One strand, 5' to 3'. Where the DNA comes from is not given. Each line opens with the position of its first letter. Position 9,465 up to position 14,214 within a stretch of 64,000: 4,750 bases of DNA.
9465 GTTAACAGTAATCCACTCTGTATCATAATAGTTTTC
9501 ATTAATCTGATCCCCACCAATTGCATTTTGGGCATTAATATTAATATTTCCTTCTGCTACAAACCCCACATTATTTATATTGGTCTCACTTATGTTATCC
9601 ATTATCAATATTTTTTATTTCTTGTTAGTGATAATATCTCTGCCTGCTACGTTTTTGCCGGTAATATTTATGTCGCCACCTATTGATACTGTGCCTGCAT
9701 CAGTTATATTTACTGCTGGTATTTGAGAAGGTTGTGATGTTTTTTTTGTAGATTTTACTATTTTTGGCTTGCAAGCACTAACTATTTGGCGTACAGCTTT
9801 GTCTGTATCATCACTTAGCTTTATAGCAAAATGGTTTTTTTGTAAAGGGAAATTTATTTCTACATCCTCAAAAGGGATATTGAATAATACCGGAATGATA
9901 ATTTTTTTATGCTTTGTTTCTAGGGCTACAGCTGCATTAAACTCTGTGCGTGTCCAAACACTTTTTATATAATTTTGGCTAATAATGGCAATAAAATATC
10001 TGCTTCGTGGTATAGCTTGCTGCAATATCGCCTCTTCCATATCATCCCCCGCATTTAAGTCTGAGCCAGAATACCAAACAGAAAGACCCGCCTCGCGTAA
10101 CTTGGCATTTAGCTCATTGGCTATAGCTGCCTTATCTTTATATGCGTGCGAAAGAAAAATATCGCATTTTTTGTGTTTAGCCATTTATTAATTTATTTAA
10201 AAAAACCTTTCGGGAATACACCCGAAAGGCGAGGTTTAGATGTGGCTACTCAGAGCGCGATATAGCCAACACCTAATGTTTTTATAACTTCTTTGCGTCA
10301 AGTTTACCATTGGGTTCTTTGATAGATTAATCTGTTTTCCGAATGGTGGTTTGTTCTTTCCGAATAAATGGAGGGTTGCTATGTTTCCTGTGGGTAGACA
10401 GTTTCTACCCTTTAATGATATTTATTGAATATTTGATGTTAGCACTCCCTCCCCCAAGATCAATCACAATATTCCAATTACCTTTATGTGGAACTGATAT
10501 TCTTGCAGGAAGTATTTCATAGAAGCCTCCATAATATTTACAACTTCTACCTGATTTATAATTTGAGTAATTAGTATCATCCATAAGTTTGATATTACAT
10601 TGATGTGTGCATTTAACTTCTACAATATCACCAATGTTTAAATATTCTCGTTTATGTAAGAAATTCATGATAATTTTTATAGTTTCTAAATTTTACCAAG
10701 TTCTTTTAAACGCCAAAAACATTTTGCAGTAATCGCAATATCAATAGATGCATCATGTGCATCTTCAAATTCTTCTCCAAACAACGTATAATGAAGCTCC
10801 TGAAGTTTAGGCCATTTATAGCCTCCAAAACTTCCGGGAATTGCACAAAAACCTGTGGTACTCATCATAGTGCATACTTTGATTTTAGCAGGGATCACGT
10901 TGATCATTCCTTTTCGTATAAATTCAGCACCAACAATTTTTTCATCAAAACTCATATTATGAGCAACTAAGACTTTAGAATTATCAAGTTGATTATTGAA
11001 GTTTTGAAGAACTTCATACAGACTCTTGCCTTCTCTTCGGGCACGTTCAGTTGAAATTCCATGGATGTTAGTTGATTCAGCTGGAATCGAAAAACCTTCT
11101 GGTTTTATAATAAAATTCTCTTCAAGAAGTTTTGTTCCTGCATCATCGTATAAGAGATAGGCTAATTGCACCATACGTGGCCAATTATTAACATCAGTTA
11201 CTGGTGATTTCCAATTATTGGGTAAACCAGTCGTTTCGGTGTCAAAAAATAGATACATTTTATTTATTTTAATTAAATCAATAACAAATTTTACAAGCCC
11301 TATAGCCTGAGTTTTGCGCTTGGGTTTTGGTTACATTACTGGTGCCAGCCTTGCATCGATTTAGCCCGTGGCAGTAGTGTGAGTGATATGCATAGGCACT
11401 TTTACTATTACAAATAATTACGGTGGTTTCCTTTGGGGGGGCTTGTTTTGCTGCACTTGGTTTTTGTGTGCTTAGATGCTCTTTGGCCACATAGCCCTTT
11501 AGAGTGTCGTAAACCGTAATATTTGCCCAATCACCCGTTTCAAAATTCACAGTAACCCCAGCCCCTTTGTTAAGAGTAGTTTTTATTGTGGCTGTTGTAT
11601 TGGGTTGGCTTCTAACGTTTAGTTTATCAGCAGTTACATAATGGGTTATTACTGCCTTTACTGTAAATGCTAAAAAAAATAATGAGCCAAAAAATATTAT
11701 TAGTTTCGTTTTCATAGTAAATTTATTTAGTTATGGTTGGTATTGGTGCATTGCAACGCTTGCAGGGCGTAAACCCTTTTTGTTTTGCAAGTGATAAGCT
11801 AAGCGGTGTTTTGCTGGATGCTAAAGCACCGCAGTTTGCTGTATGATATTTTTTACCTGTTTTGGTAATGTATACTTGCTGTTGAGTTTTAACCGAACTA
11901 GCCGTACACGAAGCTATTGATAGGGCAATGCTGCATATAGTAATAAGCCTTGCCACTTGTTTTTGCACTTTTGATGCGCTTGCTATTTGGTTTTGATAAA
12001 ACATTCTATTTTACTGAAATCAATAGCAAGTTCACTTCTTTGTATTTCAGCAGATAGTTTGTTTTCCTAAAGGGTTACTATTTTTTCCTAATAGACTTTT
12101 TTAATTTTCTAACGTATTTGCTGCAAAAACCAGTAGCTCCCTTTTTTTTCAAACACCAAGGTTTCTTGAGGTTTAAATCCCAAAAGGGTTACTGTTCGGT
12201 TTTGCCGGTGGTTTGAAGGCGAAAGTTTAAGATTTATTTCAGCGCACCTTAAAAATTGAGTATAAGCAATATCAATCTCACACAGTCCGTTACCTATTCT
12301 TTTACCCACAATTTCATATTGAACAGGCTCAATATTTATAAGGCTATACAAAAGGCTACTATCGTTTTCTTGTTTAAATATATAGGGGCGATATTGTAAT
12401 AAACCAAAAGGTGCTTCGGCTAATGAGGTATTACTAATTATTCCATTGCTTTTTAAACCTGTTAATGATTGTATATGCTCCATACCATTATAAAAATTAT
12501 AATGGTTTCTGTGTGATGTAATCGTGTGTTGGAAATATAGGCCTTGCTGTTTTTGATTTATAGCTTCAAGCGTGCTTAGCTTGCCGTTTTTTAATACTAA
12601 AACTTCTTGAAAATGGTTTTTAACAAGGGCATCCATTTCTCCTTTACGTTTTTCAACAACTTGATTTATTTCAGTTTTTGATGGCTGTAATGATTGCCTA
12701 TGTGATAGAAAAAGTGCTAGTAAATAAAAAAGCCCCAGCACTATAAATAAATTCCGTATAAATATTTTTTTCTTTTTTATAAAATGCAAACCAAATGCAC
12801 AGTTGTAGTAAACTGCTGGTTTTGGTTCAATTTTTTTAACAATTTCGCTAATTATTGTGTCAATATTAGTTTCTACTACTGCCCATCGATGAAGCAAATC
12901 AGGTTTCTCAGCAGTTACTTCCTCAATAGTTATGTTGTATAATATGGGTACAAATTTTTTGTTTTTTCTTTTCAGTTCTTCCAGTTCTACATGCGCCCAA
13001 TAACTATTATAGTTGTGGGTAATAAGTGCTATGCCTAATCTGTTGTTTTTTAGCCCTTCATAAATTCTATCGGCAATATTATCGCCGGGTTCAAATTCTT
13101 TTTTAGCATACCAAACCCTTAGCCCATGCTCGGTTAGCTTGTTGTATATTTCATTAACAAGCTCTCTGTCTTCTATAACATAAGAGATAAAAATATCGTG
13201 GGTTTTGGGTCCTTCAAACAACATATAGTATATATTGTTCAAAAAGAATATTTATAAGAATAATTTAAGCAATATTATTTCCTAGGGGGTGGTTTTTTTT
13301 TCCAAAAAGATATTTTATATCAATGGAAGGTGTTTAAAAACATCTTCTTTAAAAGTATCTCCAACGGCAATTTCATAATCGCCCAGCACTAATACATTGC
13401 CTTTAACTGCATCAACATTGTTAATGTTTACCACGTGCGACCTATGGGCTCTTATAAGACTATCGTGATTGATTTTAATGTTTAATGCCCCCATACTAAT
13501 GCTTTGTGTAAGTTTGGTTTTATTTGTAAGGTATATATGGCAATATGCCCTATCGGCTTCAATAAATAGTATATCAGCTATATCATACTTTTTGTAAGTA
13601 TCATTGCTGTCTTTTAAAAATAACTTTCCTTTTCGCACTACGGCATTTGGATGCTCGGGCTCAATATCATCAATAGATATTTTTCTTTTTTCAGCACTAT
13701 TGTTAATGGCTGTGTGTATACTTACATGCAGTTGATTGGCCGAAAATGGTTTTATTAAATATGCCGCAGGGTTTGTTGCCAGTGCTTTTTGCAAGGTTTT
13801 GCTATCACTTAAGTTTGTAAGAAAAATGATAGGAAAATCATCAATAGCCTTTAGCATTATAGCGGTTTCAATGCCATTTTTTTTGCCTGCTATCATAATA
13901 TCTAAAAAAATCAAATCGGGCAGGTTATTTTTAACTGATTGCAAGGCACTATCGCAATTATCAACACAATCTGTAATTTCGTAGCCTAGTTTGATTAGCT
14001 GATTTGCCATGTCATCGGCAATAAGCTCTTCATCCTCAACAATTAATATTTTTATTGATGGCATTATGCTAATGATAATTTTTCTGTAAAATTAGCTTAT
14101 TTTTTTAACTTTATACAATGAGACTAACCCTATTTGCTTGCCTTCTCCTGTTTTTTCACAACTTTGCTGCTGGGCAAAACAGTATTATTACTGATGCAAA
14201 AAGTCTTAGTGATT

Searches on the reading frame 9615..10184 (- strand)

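Call 53: search_protein_families(library=pfam, proteins=[window:9615-10184:-], max_evalue=0.0001)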
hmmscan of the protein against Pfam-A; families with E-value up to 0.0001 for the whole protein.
window:9615-10184:- (189 aa): 2 families
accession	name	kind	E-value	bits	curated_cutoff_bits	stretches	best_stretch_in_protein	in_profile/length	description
PF13676.11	TIR_2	-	1.8e-24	87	28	1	9-134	1-121/122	TIR domain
PF01582.25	TIR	-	2.9e-13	50.4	21.3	1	8-108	3-103/179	TIR domain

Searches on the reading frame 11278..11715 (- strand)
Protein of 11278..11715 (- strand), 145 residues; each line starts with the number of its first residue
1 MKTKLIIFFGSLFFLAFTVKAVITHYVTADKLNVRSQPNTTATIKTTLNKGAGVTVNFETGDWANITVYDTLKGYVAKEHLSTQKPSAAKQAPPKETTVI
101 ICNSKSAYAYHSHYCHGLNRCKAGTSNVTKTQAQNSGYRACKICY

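Call 53: search_protein_families(library=pfam, proteins=[window:11278-11715:-], max_evalue=0.0001)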
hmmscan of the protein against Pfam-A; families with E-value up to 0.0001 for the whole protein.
window:11278-11715:- (145 aa): 2 families
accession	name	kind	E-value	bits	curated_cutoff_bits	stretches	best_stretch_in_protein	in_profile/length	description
PF08239.17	SH3_3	-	1.7e-11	44.6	27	1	31-82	2-54/54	Bacterial SH3 domain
PF06347.19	SH3_4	-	2e-05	24.7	24.1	1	30-82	3-55/56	Bacterial SH3 domain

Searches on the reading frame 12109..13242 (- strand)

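Call 53: search_protein_families(library=pfam, proteins=[window:12109-13242:-], max_evalue=0.0001)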
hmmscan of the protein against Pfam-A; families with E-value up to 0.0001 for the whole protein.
window:12109-13242:- (377 aa): 2 families
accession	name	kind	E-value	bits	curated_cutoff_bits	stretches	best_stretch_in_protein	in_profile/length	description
PF13676.11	TIR_2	-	1.7e-19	70.9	28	1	17-105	1-93/122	TIR domain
PF01582.25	TIR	-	5.9e-07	29.9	21.3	1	15-109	2-103/179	TIR domain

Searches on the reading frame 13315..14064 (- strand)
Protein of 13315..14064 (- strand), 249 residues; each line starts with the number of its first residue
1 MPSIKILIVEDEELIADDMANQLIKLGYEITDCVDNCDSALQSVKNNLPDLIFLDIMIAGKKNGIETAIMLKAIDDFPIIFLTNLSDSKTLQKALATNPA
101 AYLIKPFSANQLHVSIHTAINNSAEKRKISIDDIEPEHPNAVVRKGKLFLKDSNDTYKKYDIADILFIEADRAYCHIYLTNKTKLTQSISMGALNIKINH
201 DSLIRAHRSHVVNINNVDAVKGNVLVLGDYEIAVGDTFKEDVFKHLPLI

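Call 53: search_protein_families(library=pfam, proteins=[window:13315-14064:-], max_evalue=0.0001)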
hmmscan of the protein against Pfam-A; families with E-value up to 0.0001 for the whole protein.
window:13315-14064:- (249 aa): 2 families
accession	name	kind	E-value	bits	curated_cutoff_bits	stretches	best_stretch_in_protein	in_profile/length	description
PF00072.30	Response_reg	-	5.1e-19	68.9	30.2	1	6-116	1-110/111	Response regulator receiver domain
PF04397.21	LytTR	-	3.1e-12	47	22.6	1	158-244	4-95/98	LytTr DNA-binding domain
